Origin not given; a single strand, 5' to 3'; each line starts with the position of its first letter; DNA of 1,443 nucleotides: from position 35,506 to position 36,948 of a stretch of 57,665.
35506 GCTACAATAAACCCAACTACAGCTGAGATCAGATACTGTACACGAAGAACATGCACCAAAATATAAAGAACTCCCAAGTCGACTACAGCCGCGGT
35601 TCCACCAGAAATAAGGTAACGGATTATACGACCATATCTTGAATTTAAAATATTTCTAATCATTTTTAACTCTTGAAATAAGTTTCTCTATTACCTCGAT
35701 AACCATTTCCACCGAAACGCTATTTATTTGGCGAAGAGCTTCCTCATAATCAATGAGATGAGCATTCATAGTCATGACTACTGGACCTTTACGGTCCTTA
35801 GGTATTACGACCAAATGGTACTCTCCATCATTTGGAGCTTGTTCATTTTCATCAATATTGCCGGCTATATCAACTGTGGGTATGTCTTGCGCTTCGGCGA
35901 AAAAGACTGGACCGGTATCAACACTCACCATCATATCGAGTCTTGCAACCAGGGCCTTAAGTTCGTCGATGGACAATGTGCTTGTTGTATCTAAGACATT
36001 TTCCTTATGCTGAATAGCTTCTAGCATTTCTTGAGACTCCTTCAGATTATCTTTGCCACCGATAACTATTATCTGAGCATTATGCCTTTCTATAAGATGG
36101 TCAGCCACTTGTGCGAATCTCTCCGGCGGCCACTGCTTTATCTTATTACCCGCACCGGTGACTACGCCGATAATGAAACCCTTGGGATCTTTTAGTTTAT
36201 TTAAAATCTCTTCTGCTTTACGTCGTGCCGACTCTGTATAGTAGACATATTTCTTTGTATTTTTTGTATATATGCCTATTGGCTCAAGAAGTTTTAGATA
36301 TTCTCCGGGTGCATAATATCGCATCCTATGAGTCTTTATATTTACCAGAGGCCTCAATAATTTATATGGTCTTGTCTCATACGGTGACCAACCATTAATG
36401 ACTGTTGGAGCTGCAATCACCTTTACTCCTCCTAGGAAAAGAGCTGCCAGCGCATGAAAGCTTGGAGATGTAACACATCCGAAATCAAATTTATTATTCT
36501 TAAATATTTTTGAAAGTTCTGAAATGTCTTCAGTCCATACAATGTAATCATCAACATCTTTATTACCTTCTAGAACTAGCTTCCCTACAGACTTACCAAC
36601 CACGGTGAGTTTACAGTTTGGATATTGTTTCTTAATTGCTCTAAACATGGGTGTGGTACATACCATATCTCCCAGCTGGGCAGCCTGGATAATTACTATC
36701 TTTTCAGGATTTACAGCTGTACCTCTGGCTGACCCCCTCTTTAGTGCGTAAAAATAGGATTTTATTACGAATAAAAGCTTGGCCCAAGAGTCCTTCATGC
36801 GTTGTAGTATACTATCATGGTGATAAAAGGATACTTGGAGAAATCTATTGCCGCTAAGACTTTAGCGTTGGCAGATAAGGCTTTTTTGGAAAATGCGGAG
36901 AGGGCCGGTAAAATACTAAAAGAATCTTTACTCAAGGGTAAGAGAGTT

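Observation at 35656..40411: Complete-looking ADP-heptose pathway plus GT9 heptosyltransferase in a lineage not expected to make LPS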

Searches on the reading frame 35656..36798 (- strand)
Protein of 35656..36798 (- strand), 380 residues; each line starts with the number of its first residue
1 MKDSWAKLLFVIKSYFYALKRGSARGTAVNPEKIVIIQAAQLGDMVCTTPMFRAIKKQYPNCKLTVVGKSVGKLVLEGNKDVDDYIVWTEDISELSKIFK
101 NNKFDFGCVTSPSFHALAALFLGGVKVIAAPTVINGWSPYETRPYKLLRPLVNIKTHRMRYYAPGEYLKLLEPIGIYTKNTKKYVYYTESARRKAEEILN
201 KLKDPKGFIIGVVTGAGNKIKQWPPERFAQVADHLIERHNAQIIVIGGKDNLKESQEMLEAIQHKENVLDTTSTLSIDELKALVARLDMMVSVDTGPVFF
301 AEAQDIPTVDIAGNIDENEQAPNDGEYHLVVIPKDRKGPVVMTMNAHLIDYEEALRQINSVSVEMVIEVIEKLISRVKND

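Call 3: search_protein_families(library=pfam, proteins=[window:35656-36798:-])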
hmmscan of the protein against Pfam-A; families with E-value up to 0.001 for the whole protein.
window:35656-36798:- (380 aa): 2 families
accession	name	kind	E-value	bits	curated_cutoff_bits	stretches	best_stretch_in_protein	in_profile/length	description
PF01075.23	Glyco_transf_9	-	1.3e-17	64.4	22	1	132-322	35-219/247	Glycosyltransferase family 9 (heptosyltransferase)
PF13692.12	Glyco_trans_1_4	-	0.00031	21.4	27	0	228-335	20-128/142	Glycosyl transferases group 1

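Call 4: search_protein_families(library=ncbifam, proteins=[window:35656-36798:-])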
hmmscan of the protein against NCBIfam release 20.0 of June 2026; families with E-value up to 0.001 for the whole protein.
window:35656-36798:- (380 aa): 6 families
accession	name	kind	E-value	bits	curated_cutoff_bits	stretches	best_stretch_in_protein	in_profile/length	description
TIGR02195.1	heptsyl_trn_II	equivalog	2e-19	69.9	134.6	2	199-373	165-337/339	lipopolysaccharide heptosyltransferase II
TIGR02193.1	heptsyl_trn_I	equivalog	2.9e-18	66.2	185.3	1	178-324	155-293/320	lipopolysaccharide heptosyltransferase I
NF007742.0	PRK10422.1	equivalog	2e-16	59.8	467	1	30-323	4-299/352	lipopolysaccharide core heptosyltransferase RfaQ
TIGR02201.1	heptsyl_trn_III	equivalog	2.5e-16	59.7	170.2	1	33-327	1-301/344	putative lipopolysaccharide heptosyltransferase III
NF008162.0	PRK10916.1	equivalog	1.1e-11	44.5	569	1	207-314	180-289/348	ADP-heptose--LPS heptosyltransferase RfaF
NF008204.0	PRK10964.1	equivalog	5.8e-05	22.4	437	1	213-317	184-284/322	lipopolysaccharide heptosyltransferase RfaC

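Call 10: find_encoding_contigs(protein=window:35656-36798:-, flank=10000, max_places=6)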
Protein window:35656-36798:- (380 aa): no gene with exactly this product is on record in the collection.

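Call 12: find_homologous_proteins(query=window:35656-36798:-)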
Query window:35656-36798:- (380 aa): 555 proteins with E <= 0.001 among 7366 candidates; the best 120 are listed.
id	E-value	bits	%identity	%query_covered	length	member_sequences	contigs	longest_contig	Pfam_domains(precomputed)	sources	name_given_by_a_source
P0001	1.2e-251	852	100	100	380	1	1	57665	PF01075.24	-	-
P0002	3.3e-188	643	73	100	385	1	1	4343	PF01075.24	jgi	jgi:ADP-heptose:LPS heptosyltransferase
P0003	5.7e-185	633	71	99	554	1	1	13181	PF01075.24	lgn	-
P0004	1.6e-135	470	55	96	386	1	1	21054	PF01075.24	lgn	-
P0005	3.0e-134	466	53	98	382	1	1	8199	PF01075.24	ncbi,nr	ncbi:glycosyltransferase family 9 protein [Candidatus Parcubacteria bacterium]|nr:glycosyltransferas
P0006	2.2e-131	456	52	98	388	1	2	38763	PF01075.24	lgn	-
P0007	4.4e-130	452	54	97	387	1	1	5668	PF01075.24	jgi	jgi:ADP-heptose:LPS heptosyltransferase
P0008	4.8e-130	452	55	98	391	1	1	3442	PF01075.24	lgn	-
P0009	5.5e-130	452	55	99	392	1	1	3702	PF01075.24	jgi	jgi:ADP-heptose:LPS heptosyltransferase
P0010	1.2e-129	450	52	98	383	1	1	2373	PF01075.24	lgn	-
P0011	3.6e-129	449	52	98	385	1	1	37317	PF01075.24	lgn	-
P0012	1.2e-128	447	54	98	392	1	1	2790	PF01075.24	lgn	-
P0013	7.4e-128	445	53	98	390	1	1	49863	PF01075.24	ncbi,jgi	jgi:ADP-heptose:LPS heptosyltransferase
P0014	8.3e-127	441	53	98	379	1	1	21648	PF01075.24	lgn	-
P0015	1.3e-125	437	53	98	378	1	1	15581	PF01075.24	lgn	-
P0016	9.4e-123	428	53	98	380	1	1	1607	PF01075.24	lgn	-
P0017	4.8e-122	425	49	98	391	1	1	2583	PF01075.24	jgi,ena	-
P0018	2.0e-121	423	52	96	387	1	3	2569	PF01075.24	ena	-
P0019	5.8e-121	422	54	98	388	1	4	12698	PF01075.24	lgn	-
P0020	1.3e-119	417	49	98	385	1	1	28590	PF01075.24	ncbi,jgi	jgi:heptosyltransferase-2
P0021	6.5e-118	412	49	98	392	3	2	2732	PF01075.24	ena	-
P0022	9.9e-118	411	48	98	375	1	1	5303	PF01075.24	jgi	jgi:ADP-heptose:LPS heptosyltransferase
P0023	2.1e-116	407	49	97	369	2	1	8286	PF01075.24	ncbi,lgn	-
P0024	4.6e-116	406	54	88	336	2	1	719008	PF01075.24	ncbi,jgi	ncbi:MAG: glycosyltransferase family 9 protein [Candidatus Paceibacterota bacterium]|jgi:ADP-heptose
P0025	2.3e-114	400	47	98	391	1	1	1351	PF01075.24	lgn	-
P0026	1.5e-112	394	48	98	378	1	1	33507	PF01075.24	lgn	-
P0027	1.3e-110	388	48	99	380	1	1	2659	PF01075.24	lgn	-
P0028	3.0e-109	383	50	94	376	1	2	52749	PF01075.24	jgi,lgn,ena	-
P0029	9.4e-109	382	48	100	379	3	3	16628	PF01075.24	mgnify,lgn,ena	mgnify:FL=1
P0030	9.5e-109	382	49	92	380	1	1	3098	PF01075.24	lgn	-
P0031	2.1e-108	381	48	99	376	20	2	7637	PF01075.24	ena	-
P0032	3.9e-108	380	48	98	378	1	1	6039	PF01075.24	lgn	-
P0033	9.2e-108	378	51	92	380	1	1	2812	PF01075.24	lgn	-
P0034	2.0e-107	377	46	100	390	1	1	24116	PF01075.24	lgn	-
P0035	2.3e-107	377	48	94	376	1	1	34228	PF01075.24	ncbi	-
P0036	2.4e-107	377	49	92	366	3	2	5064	PF01075.24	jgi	-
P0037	3.9e-107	376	48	99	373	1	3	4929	PF01075.24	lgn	-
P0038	4.6e-107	376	47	98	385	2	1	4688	PF01075.24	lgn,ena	-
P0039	5.2e-107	376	47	96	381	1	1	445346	PF01075.24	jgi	jgi:ADP-heptose:LPS heptosyltransferase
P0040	1.1e-106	375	49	96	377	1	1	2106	PF01075.24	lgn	-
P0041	5.4e-106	373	47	98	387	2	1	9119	PF01075.24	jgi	jgi:ADP-heptose:LPS heptosyltransferase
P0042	7.1e-106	372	48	91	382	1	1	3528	PF01075.24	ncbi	-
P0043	8.0e-106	372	48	98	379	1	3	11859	PF01075.24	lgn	-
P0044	4.1e-105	370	47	98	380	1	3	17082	PF01075.24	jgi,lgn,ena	-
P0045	5.1e-105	369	48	97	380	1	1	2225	PF01075.24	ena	-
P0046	8.5e-105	369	47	96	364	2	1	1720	PF01075.24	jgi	jgi:heptosyltransferase II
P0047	9.3e-105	369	47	96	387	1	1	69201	PF01075.24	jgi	jgi:ADP-heptose:LPS heptosyltransferase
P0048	1.0e-104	368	46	97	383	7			PF01075.24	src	-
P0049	1.5e-104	368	46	98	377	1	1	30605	PF01075.24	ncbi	-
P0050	1.5e-104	368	52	91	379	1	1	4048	PF01075.24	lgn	-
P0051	1.6e-104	368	47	97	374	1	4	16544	PF01075.24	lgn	-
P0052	5.0e-104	366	48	100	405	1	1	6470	PF01075.24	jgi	-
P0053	5.9e-104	366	48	92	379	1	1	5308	PF01075.24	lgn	-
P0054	1.4e-103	365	46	96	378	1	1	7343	PF01075.24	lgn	-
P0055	1.6e-103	365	47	90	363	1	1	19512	PF01075.24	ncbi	-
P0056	1.6e-103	365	46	94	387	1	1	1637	PF01075.24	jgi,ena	-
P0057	2.2e-103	364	49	98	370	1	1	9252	PF01075.24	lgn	-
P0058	2.5e-103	364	48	94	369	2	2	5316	PF01075.24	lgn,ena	-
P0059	3.2e-103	364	47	97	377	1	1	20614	PF01075.24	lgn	-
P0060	4.7e-103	363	47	100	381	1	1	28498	PF01075.24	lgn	-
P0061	7.7e-103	362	44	97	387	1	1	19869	PF01075.24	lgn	-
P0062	8.0e-103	362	47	92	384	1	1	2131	PF01075.24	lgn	-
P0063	1.2e-102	362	48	94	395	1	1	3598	PF01075.24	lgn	-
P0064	1.4e-102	361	46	98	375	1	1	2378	PF01075.24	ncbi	-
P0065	1.9e-102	361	45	95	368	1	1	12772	PF01075.24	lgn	-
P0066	2.4e-102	361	47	91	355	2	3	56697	PF01075.24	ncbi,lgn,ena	-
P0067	5.0e-102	360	43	99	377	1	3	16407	PF01075.24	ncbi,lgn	-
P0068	5.2e-102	360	47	98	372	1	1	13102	PF01075.24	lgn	-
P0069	7.1e-102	359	47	98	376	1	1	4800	PF01075.24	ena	-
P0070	1.0e-101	359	47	98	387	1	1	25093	PF01075.24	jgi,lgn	-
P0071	1.8e-101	358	47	94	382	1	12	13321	PF01075.24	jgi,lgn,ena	-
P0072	2.2e-101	357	49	94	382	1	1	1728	PF01075.24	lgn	-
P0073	2.5e-101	357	47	94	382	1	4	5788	PF01075.24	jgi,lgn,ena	-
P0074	2.5e-101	357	47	94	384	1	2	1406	PF01075.24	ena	-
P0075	2.7e-101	357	46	97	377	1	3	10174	PF01075.24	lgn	-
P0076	3.9e-101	357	46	98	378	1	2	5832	PF01075.24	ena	-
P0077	4.4e-101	356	45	95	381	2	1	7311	PF01075.24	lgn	-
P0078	5.0e-101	356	46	99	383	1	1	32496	PF01075.24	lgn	-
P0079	5.5e-101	356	44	97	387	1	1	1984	PF01075.24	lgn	-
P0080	6.2e-101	356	45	94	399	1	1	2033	PF01075.24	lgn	-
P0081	6.7e-101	356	46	94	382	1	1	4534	PF01075.24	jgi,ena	-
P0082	7.7e-101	356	46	97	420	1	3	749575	PF01075.24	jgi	jgi:heptosyltransferase-2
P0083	1.3e-100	355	47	98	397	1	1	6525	PF01075.24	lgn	-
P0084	1.4e-100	355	46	96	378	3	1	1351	PF01075.24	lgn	-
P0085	1.7e-100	355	47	96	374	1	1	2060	PF01075.24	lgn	-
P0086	2.4e-100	354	46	94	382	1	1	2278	PF01075.24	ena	-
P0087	3.2e-100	354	46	94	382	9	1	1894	PF01075.24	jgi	-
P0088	3.4e-100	354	46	97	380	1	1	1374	PF01075.24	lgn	-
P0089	4.0e-100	353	46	94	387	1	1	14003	PF01075.24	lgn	-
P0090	5.7e-100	353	45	98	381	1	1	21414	PF01075.24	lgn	-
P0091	6.2e-100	353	46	94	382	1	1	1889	PF01075.24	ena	-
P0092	6.9e-100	353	46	92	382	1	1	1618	PF01075.24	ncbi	-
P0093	8.4e-100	352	45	92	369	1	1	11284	PF01075.24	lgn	-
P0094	8.8e-100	352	45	96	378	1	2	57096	PF01075.24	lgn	-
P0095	1.2e-99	352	47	91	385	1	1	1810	PF01075.24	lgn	-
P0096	1.3e-99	352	44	96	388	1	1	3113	PF01075.24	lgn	-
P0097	1.5e-99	351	47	93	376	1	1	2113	PF01075.24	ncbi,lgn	-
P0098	1.7e-99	351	48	93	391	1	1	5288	PF01075.24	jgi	-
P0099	4.8e-99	350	49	87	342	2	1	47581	PF01075.24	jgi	jgi:ADP-heptose:LPS heptosyltransferase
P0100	8.5e-99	349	46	99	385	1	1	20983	PF01075.24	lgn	-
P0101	1.3e-98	348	44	96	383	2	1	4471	PF01075.24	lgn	-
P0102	1.5e-98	348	45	99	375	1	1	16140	PF01075.24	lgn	-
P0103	2.2e-98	348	46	92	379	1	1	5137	PF01075.24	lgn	-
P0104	2.3e-98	348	45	94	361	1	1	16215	PF01075.24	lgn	-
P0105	2.9e-98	347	45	96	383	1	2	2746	PF01075.24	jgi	-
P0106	4.7e-98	347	45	99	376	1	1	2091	PF01075.24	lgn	-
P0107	5.0e-98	346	45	96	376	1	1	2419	PF01075.24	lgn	-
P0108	5.2e-98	346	46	95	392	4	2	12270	PF01075.24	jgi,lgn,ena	-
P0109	6.5e-98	346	50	83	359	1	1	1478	PF01075.24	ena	-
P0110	8.0e-98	346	45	97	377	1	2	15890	PF01075.24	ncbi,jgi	-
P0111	1.2e-97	345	46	95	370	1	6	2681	PF01075.24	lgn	-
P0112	1.6e-97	345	43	97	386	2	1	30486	PF01075.24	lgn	-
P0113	1.6e-97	345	46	94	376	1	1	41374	PF01075.24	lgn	-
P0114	1.7e-97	345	45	90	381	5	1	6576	PF01075.24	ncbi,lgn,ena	-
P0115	3.3e-97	344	45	98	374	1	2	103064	PF01075.24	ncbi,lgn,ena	-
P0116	4.0e-97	343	47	94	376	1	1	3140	PF01075.24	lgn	-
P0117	4.6e-97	343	44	94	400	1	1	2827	PF01075.24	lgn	-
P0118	7.3e-97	343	47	98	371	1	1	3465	PF01075.24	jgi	jgi:heptosyltransferase-2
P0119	1.1e-96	342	46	96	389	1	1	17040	PF01075.24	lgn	-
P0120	1.4e-96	342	46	97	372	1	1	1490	PF01075.24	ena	-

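Call 14: find_encoding_contigs(protein=P0024, flank=10000, max_places=2)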
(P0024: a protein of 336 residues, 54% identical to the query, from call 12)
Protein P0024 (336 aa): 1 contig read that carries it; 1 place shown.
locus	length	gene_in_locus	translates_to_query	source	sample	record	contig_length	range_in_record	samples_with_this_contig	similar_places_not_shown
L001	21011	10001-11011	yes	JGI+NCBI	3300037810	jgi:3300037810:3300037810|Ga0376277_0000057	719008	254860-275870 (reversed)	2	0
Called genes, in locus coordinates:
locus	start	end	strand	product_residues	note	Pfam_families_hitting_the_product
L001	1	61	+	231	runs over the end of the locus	PF13489:Methyltransf_23 (weak), PF08241:Methyltransf_11, PF13649:Methyltransf_25 (weak), PF13847:Methyltransf_31 (weak)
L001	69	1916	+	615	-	-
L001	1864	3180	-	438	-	PF13231:PMT_2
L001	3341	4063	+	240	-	PF13489:Methyltransf_23, PF13847:Methyltransf_31, PF08241:Methyltransf_11, PF08242:Methyltransf_12 (weak), PF13649:Methyltransf_25 (weak)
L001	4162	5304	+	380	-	PF13439:Glyco_transf_4, PF00534:Glycos_transf_1, PF13692:Glyco_trans_1_4, PF20706:GT4-conflict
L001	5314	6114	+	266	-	PF01209:Ubie_methyltran (weak), PF13489:Methyltransf_23, PF13847:Methyltransf_31 (weak), PF08241:Methyltransf_11, PF08242:Methyltransf_12, PF13649:Methyltransf_25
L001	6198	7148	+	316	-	PF00294:PfkB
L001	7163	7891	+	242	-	PF00923:TAL_FSA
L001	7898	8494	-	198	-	-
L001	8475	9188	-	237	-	PF00702:Hydrolase, PF13419:HAD_2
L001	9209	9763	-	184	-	PF13580:SIS_2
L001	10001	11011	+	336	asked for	PF01075:Glyco_transf_9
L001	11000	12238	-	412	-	PF01943:Polysacc_synt (weak)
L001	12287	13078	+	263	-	-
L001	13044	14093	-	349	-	PF01073:3Beta_HSD, PF01370:Epimerase, PF02719:Polysacc_synt_2, PF04321:RmlD_sub_bind, PF07993:NAD_binding_4 (weak), PF16363:GDP_Man_Dehyd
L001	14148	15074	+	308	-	-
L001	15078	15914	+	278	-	-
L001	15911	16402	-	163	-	PF01467:CTP_transf_like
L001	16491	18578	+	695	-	PF04932:Wzy_C, PF13181:TPR_8 (faint), PF23914:TPR_CcmH_CycH (weak), PF13428:TPR_14 (faint), PF07719:TPR_2 (faint), PF14559:TPR_19 (weak)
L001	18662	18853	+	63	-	PF00462:Glutaredoxin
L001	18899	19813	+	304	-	PF00890:FAD_binding_2 (faint), PF01266:DAO (faint), PF07992:Pyr_redox_2, PF13738:Pyr_redox_3, PF00070:Pyr_redox (weak)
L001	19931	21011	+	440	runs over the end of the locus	PF03721:UDPG_MGDP_dh_N, PF00984:UDPG_MGDP_dh, PF03720:UDPG_MGDP_dh_C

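Call 15: find_encoding_contigs(protein=P0082, flank=10000, max_places=2)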
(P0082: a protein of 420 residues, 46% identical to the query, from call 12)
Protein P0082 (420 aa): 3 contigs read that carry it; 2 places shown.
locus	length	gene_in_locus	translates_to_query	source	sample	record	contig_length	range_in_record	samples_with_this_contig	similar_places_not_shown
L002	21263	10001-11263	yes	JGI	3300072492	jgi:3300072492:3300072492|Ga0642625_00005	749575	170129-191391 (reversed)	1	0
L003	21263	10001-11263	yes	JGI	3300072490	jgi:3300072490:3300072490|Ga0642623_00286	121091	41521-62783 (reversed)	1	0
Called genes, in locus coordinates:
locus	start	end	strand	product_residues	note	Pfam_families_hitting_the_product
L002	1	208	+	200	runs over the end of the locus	PF07963:N_methyl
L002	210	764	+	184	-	PF07963:N_methyl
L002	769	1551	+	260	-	PF06750:A24_N_bact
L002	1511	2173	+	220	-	PF07963:N_methyl (weak)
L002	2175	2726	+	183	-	PF07963:N_methyl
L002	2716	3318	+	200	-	PF07963:N_methyl (faint)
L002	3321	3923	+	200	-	-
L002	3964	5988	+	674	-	PF22745:Nlig-Ia, PF01653:DNA_ligase_aden, PF03120:OB_DNA_ligase, PF00633:HHH (faint), PF12826:HHH_2, PF14520:HHH_5, PF00533:BRCT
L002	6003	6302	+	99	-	PF02686:GatC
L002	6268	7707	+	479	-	PF01425:Amidase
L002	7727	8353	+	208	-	-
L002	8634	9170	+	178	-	PF06161:DUF975 (weak), PF25231:DUF7847, PF10110:GPDPase_memb (weak)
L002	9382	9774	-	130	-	PF05552:MS_channel_1st_1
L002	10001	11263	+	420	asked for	PF01075:Glyco_transf_9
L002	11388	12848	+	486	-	PF01341:Glyco_hydro_6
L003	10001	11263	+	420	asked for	PF01075:Glyco_transf_9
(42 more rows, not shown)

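Call 16: find_encoding_contigs(protein=P0003, flank=10000, max_places=2)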
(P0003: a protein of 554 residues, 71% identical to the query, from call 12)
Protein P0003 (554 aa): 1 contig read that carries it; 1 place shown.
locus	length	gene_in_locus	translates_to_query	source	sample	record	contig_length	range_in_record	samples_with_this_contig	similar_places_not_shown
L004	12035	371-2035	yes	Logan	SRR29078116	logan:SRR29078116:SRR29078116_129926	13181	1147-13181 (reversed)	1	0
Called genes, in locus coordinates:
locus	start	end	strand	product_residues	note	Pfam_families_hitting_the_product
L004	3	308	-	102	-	?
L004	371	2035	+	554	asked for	PF01075:Glyco_transf_9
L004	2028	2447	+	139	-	PF04138:GtrA_DPMS_TM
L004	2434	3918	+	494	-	PF00890:FAD_binding_2 (weak), PF01266:DAO (faint), PF01494:FAD_binding_3 (weak), PF01593:Amino_oxidase, PF03486:HI0933_like (faint), PF12831:FAD_oxidored (weak), PF13450:NAD_binding_8, PF13738:Pyr_redox_3 (weak), +1 more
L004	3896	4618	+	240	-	PF00535:Glycos_transf_2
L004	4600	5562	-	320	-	PF01370:Epimerase, PF02719:Polysacc_synt_2, PF04321:RmlD_sub_bind, PF01073:3Beta_HSD, PF16363:GDP_Man_Dehyd, PF07993:NAD_binding_4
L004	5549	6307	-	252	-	PF00483:NTP_transferase, PF01128:IspD (weak), PF12804:NTP_transf_3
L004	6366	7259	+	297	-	PF01073:3Beta_HSD, PF01370:Epimerase, PF02719:Polysacc_synt_2 (weak), PF04321:RmlD_sub_bind, PF16363:GDP_Man_Dehyd, PF07993:NAD_binding_4 (weak)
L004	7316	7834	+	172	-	-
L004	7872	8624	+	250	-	PF01209:Ubie_methyltran, PF13489:Methyltransf_23, PF03141:Methyltransf_29 (faint), PF07021:MetW, PF13847:Methyltransf_31, PF08241:Methyltransf_11, PF08242:Methyltransf_12, PF13649:Methyltransf_25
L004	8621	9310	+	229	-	PF13489:Methyltransf_23 (weak), PF08241:Methyltransf_11, PF13649:Methyltransf_25 (weak), PF13847:Methyltransf_31 (weak)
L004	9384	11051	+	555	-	-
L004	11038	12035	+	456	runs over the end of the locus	PF13231:PMT_2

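Call 29: search_solved_structures(query=window:35656-36798:-, max_evalue=0.1, show_alignments=1)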
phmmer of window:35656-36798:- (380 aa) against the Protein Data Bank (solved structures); distinct sequences matched with E-value up to 0.1: 2.
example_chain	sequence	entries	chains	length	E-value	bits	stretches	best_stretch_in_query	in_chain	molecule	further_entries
3tov_A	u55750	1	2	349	1.4e-18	70.2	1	32-373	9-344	Glycosyl transferase family 9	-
1psw_A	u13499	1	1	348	1.1e-05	27.7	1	210-350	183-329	ADP-HEPTOSE LPS HEPTOSYLTRANSFERASE II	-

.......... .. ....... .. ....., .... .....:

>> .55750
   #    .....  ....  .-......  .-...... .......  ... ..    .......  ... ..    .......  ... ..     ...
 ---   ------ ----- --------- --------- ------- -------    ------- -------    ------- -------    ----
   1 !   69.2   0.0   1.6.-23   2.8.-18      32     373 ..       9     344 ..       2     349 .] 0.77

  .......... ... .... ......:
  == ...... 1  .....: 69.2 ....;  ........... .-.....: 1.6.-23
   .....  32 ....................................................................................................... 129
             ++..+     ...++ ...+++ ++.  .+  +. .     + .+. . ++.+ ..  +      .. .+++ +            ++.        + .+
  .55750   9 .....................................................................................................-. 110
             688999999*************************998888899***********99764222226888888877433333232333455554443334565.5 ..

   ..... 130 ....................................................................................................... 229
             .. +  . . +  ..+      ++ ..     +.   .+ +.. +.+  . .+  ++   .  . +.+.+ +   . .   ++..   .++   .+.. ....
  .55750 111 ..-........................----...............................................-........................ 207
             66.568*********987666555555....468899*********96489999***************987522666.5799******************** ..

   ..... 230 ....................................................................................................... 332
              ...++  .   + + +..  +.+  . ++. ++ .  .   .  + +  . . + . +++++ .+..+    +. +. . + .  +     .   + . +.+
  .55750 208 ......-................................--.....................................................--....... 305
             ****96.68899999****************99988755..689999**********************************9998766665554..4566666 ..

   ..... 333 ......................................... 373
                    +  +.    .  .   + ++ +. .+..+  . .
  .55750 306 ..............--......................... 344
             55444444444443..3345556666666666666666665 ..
